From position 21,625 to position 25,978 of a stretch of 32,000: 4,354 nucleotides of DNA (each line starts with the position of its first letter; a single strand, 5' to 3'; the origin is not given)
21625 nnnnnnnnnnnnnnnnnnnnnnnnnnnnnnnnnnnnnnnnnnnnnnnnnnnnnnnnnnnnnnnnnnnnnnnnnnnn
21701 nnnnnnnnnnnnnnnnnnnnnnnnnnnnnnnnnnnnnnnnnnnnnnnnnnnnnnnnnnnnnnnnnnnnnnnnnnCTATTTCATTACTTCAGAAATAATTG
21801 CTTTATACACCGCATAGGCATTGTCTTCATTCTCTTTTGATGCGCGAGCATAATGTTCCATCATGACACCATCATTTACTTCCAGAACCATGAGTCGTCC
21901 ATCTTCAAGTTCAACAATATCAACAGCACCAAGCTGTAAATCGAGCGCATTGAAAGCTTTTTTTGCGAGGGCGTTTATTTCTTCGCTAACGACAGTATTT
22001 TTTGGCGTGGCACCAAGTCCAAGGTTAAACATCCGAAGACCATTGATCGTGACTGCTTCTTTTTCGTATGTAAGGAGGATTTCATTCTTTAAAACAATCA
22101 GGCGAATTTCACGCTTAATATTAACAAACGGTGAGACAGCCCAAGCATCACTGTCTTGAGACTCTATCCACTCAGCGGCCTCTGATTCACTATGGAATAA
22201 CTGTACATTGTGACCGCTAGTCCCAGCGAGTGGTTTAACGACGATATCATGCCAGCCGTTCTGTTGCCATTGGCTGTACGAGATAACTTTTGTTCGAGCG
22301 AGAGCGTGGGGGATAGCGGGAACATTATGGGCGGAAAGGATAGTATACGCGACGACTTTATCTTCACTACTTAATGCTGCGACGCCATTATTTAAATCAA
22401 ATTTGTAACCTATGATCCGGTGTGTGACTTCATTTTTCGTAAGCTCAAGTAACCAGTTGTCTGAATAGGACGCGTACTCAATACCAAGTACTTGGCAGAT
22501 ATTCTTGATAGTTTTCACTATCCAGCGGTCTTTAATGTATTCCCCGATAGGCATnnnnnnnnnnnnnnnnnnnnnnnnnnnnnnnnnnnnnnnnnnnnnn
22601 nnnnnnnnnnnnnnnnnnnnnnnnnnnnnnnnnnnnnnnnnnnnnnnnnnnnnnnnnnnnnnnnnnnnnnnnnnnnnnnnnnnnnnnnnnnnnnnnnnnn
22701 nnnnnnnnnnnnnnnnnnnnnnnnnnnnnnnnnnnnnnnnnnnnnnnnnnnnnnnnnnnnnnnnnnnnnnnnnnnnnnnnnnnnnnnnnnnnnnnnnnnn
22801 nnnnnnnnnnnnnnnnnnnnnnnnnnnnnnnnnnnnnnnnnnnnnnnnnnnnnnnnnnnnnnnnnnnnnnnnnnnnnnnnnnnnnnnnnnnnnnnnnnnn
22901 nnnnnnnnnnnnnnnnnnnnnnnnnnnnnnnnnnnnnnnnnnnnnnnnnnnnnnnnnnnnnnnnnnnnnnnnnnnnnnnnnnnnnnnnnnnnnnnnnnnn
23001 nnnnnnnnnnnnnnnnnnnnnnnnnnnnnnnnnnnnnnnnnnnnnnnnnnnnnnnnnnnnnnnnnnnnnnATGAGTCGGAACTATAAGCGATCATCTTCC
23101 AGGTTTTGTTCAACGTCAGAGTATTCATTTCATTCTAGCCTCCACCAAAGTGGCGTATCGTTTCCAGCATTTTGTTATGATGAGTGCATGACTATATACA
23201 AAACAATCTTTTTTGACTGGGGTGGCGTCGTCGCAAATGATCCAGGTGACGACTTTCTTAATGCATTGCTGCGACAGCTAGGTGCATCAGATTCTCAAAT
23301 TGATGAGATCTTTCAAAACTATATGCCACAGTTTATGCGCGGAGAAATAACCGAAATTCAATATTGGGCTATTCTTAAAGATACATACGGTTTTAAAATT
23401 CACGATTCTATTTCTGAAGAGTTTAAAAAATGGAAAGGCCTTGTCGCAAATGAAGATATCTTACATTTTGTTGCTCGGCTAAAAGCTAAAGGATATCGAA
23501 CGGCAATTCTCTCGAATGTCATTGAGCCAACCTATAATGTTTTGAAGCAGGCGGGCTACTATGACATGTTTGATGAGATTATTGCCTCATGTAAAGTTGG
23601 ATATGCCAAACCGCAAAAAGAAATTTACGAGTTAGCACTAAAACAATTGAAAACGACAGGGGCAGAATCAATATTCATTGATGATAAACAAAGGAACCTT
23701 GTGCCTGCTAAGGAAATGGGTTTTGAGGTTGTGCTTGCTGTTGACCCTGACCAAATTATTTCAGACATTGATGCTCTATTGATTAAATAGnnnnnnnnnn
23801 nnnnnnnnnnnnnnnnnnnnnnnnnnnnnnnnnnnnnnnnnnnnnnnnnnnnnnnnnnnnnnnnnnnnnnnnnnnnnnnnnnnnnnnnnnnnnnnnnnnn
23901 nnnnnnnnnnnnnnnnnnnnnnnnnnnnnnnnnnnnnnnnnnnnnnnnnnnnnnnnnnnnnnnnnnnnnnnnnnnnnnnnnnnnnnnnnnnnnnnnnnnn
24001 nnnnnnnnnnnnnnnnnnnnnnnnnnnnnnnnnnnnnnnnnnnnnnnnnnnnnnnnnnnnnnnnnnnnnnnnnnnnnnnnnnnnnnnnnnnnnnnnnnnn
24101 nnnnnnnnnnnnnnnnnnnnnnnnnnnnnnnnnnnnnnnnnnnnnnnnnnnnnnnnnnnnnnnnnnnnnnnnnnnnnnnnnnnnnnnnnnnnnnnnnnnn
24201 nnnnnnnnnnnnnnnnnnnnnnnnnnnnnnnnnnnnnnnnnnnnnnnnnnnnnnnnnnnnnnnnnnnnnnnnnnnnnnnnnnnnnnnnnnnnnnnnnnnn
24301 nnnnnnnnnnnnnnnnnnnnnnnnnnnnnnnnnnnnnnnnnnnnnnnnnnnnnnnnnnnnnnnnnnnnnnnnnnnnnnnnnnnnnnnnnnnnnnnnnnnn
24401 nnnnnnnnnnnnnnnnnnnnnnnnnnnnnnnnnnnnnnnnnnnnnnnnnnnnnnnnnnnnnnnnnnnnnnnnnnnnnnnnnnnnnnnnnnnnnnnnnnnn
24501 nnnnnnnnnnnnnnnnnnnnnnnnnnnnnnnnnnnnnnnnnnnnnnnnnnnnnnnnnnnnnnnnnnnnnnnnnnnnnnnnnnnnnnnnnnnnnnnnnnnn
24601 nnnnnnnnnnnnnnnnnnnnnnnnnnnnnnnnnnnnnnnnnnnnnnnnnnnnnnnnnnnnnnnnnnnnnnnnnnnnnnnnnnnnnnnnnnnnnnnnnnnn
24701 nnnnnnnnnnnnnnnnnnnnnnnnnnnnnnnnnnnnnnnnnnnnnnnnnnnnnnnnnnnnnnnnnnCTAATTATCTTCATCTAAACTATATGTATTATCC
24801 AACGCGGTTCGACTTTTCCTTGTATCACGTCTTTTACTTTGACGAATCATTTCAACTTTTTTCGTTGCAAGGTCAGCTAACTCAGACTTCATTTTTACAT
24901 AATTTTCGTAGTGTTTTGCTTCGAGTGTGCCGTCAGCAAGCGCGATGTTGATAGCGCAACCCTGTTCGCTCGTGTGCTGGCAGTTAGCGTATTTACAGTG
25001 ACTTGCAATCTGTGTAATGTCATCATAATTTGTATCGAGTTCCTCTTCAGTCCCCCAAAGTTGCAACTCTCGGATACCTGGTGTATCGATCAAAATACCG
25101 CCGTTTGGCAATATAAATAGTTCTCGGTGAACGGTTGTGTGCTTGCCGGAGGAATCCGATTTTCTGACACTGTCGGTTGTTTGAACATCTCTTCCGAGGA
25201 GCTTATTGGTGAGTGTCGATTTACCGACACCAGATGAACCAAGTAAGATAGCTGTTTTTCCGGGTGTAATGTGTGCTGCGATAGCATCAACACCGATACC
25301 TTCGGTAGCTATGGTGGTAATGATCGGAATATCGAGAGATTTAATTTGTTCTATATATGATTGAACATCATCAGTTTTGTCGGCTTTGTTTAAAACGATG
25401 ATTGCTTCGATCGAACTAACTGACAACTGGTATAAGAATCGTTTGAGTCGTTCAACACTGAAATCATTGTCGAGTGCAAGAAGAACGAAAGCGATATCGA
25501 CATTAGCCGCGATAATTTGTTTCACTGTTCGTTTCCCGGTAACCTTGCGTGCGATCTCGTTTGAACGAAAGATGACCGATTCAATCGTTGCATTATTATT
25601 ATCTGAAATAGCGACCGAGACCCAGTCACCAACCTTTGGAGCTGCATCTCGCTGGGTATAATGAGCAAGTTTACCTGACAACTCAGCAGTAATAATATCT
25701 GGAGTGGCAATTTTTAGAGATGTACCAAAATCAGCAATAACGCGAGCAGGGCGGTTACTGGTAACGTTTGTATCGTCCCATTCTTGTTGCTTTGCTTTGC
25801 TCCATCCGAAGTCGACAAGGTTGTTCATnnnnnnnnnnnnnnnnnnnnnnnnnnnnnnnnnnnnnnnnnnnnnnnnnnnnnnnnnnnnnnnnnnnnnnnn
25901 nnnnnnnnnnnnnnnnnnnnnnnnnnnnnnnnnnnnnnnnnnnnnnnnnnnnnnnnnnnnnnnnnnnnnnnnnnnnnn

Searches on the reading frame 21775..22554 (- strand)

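Call 6: search_protein_families(library=pfam, proteins=[window:21775-22554:-])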
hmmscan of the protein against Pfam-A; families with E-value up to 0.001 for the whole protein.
window:21775-22554:- (259 aa): 5 families
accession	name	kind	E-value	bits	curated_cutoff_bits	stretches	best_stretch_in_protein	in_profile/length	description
PF08443.16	RimK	-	2.9e-12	47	21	1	64-243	2-180/188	RimK-like ATP-grasp domain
PF14243.11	R2K_3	-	3.7e-06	27.6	26.3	1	97-236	37-158/169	ATP-grasp domain, R2K clade family 3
PF18299.6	R2K_2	-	5.7e-06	26.7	26.2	1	97-237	16-139/147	ATP-grasp domain, R2K clade family 2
PF02655.19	ATP-grasp_3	-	6.6e-06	26.7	23.2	1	64-227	2-154/160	ATP-grasp domain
PF14397.11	ATPgrasp_ST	-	0.00021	21.1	31.4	0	52-131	8-89/278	Sugar-transfer associated ATP-grasp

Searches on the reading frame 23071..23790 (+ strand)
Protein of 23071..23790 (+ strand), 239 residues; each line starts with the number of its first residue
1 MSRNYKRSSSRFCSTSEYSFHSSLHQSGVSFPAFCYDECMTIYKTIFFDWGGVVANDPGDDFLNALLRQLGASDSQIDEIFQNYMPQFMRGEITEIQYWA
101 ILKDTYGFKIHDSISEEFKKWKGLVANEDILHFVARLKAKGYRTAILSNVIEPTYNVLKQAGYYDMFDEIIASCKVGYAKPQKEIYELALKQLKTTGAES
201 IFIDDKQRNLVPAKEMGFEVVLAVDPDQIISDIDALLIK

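Call 6: search_protein_families(library=pfam, proteins=[window:23071-23790:+])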
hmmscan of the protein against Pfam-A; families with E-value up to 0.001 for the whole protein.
window:23071-23790:+ (239 aa): 2 families
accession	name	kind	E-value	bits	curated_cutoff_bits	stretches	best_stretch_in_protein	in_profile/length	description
PF00702.32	Hydrolase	-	2.5e-17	64.4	26.4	1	43-217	1-191/191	haloacid dehalogenase-like hydrolase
PF13419.12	HAD_2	-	7.2e-15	56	23.8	1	111-222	66-177/178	Haloacid dehalogenase-like hydrolase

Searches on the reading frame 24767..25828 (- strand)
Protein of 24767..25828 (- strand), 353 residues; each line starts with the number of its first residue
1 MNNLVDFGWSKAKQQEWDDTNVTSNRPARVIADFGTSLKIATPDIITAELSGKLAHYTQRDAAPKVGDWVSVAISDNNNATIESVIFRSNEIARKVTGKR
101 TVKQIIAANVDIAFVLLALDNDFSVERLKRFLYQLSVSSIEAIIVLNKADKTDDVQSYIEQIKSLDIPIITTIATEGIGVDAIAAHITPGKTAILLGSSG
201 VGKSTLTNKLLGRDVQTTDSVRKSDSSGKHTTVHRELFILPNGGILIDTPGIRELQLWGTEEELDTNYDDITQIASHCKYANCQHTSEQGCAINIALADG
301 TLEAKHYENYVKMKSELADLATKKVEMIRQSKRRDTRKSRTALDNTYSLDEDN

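Call 6: search_protein_families(library=pfam, proteins=[window:24767-25828:-])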
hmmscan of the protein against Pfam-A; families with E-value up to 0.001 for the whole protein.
window:24767-25828:- (353 aa): 5 families
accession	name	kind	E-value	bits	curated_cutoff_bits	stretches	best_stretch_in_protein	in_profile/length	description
PF03193.22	RsgA_GTPase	-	5.6e-48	163.5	30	1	88-258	4-174/174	RsgA GTPase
PF01926.29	MMR_HSR1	-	8.1e-08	32.8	21.9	1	194-261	3-67/113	50S ribosome-binding GTPase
PF02421.24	FeoB_N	-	1.4e-07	31.6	27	0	123-186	89-155/156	Ferrous iron transport protein B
PF00005.33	ABC_tran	-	7.3e-06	27.1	25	1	182-235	3-59/137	ABC transporter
PF04548.22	AIG1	-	0.0009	19.1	27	0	192-257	2-64/212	AIG1 family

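Call 8: find_related_loci(query=window:24767-25828:-, collection=genome_contigs, flank=6000)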
Query window:24767-25828:- (353 aa) in genome_contigs; peptide patterns used: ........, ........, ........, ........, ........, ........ (x = any residue, [..] = any of these).
193 stretches matched a pattern; 5 encode a relative of the query (tblastn E <= 1e-3); 5 distinct loci.
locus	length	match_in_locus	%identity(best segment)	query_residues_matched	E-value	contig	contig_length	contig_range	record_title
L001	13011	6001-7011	70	1-337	5e-164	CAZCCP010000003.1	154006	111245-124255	MAG TPA_asm: uncultured Candidatus Saccharibacteria bacterium isolate SRP200132_co1_638 genome assembly, contig: NODE_90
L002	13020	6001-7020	66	1-340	4e-161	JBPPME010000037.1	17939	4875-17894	MAG: Candidatus Saccharimonadales bacterium isolate BIOS2019_out_127 k131_1901742, whole genome shotgun sequence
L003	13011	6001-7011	69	1-337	1e-160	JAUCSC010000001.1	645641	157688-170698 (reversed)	MAG: Candidatus Saccharibacteria bacterium isolate RYN_401 scaffold_1566659, whole genome shotgun sequence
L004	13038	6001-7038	66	1-345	4e-155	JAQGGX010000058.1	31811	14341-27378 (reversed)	MAG: Candidatus Saccharibacteria bacterium isolate RYN_418 scaffold_6921085, whole genome shotgun sequence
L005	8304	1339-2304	64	1-323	1e-143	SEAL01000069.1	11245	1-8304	MAG: Chloroflexi bacterium isolate PMG_070 scaffold_102982, whole genome shotgun sequence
